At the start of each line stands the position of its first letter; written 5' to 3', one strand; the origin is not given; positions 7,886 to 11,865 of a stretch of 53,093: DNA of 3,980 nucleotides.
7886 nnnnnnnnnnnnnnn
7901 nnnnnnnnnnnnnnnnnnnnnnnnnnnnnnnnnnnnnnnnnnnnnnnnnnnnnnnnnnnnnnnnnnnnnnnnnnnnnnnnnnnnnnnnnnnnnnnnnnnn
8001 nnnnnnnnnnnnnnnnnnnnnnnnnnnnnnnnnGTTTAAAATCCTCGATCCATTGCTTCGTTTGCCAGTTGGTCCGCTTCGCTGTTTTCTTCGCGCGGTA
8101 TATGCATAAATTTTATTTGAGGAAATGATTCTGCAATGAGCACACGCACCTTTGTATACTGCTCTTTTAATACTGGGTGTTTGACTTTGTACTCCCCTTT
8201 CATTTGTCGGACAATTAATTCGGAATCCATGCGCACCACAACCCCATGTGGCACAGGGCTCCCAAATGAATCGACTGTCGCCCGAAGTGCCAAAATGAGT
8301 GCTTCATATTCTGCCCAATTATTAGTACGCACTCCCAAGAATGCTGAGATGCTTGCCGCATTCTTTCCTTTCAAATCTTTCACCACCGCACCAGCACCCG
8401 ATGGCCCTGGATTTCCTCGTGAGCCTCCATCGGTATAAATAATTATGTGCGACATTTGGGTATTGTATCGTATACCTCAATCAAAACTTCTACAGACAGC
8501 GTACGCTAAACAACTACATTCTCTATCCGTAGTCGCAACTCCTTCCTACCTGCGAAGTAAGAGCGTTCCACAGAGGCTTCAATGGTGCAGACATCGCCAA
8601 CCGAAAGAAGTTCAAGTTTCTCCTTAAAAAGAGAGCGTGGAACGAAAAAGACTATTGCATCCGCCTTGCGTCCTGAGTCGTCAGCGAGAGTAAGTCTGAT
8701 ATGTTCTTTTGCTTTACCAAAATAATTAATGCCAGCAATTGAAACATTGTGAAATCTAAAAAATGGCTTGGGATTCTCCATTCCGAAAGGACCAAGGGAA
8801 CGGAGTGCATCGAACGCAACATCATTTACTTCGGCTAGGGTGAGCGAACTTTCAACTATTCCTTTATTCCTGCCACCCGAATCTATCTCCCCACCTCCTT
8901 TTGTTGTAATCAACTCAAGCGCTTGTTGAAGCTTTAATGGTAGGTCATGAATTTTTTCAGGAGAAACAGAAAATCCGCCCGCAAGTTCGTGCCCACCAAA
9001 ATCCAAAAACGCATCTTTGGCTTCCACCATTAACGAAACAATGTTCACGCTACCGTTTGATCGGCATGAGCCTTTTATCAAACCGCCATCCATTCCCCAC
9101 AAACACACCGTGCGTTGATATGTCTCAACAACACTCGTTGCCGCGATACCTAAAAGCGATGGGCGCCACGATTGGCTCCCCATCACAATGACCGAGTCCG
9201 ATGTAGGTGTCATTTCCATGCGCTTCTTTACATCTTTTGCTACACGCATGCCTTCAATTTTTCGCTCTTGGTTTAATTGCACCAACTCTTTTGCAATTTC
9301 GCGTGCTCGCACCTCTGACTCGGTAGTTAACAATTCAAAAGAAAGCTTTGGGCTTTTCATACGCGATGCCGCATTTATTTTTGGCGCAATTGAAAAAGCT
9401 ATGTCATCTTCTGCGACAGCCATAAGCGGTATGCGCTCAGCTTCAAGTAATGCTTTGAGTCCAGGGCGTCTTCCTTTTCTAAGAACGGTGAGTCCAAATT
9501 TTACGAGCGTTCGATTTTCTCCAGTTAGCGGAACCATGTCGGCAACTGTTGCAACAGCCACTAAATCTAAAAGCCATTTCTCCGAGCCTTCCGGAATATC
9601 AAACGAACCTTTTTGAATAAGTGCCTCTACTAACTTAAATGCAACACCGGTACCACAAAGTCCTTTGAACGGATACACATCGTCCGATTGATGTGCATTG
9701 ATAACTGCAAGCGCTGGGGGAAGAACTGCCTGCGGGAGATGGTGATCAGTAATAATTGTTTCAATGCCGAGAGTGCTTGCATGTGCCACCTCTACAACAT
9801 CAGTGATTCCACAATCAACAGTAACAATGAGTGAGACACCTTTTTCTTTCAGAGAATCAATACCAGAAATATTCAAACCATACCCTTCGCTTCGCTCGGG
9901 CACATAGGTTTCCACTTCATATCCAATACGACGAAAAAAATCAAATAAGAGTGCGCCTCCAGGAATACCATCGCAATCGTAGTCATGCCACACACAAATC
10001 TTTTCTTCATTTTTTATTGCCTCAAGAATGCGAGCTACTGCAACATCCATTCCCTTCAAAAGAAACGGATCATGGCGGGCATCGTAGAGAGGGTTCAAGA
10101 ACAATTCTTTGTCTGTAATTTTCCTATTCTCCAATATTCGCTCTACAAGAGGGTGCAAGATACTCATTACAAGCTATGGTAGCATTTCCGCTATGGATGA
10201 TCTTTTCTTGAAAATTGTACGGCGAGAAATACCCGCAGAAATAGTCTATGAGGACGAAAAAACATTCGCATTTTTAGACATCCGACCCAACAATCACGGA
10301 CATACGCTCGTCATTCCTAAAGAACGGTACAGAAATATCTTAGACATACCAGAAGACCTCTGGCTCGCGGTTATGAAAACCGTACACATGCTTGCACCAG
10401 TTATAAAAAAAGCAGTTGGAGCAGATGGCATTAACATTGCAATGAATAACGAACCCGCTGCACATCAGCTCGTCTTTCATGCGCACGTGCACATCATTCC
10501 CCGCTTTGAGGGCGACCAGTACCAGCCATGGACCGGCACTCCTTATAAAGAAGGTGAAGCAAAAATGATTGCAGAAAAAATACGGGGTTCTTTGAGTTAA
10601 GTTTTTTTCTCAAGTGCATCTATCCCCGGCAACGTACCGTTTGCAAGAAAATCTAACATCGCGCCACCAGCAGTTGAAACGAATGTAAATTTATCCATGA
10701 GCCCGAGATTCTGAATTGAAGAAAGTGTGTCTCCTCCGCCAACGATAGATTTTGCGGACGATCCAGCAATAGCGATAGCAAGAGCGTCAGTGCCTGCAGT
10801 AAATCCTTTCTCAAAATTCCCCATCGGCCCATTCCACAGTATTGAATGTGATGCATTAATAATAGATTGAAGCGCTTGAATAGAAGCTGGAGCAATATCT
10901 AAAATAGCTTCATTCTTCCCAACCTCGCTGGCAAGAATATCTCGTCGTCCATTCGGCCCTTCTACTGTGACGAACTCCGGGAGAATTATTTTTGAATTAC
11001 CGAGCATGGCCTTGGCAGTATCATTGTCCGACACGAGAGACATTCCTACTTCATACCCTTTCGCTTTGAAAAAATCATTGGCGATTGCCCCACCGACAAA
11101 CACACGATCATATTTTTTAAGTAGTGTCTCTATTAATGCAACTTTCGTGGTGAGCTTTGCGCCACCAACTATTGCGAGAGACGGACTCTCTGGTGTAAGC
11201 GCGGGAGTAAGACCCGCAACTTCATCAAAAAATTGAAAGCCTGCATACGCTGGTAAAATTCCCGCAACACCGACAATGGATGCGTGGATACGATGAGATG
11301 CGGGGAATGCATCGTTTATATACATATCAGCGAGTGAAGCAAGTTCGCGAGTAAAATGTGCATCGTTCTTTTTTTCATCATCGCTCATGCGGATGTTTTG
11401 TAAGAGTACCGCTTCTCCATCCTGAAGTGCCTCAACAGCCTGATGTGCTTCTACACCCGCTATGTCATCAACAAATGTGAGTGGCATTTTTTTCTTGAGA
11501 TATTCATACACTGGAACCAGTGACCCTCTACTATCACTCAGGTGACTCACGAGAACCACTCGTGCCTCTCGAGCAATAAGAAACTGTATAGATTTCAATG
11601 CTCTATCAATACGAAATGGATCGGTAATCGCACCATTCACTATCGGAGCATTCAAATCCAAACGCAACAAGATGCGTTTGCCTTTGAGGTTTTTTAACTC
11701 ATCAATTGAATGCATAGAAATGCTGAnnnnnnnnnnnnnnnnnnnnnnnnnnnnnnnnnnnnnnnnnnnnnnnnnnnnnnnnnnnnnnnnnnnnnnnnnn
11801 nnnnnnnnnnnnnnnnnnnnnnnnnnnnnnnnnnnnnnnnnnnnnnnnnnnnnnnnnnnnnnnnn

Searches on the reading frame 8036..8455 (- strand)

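Call 75: search_protein_families(library=pfam, proteins=[window:8036-8455:-], max_evalue=0.0001)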
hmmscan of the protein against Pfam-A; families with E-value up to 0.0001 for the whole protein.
window:8036-8455:- (139 aa): 2 families
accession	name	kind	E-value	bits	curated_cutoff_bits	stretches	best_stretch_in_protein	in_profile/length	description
PF13456.12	RVT_3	-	8.4e-20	71.4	21.6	1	8-134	2-123/123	Reverse transcriptase-like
PF00075.30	RNase_H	-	7.3e-13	49.3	25.8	1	3-135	3-140/141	RNase H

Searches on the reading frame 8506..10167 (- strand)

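Call 75: search_protein_families(library=pfam, proteins=[window:8506-10167:-], max_evalue=0.0001)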
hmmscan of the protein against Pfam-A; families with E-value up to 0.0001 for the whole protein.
window:8506-10167:- (553 aa): 3 families
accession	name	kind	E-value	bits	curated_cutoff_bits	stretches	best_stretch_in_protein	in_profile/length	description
PF01368.27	DHH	-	1.5e-21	77.4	28.1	1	56-207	1-125/125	DHH family, N-terminal domain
PF17768.7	RecJ_OB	-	4.3e-18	65.8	27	1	440-549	3-106/107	RecJ OB domain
PF02272.25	DHHA1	-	4e-09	37.3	25.9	1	325-416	3-99/102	DHHA1 domain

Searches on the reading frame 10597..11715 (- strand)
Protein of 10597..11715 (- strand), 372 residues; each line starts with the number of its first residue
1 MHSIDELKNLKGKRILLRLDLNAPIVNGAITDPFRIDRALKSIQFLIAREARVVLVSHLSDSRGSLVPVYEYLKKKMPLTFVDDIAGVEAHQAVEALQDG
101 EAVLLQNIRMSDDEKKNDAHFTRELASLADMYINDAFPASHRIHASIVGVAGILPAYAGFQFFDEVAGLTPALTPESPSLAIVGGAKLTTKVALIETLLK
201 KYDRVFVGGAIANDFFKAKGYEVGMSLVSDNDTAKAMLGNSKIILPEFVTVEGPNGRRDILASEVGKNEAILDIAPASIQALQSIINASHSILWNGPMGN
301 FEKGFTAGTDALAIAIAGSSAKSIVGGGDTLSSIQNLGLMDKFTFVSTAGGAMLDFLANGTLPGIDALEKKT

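Call 76: search_protein_families(library=pfam, proteins=[window:10597-11715:-], max_evalue=0.0001)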
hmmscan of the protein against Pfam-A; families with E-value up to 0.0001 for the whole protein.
window:10597-11715:- (372 aa): 1 family
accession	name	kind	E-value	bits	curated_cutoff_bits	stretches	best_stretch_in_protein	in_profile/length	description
PF00162.24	PGK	-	2.3e-106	356.4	27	1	6-358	3-377/379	Phosphoglycerate kinase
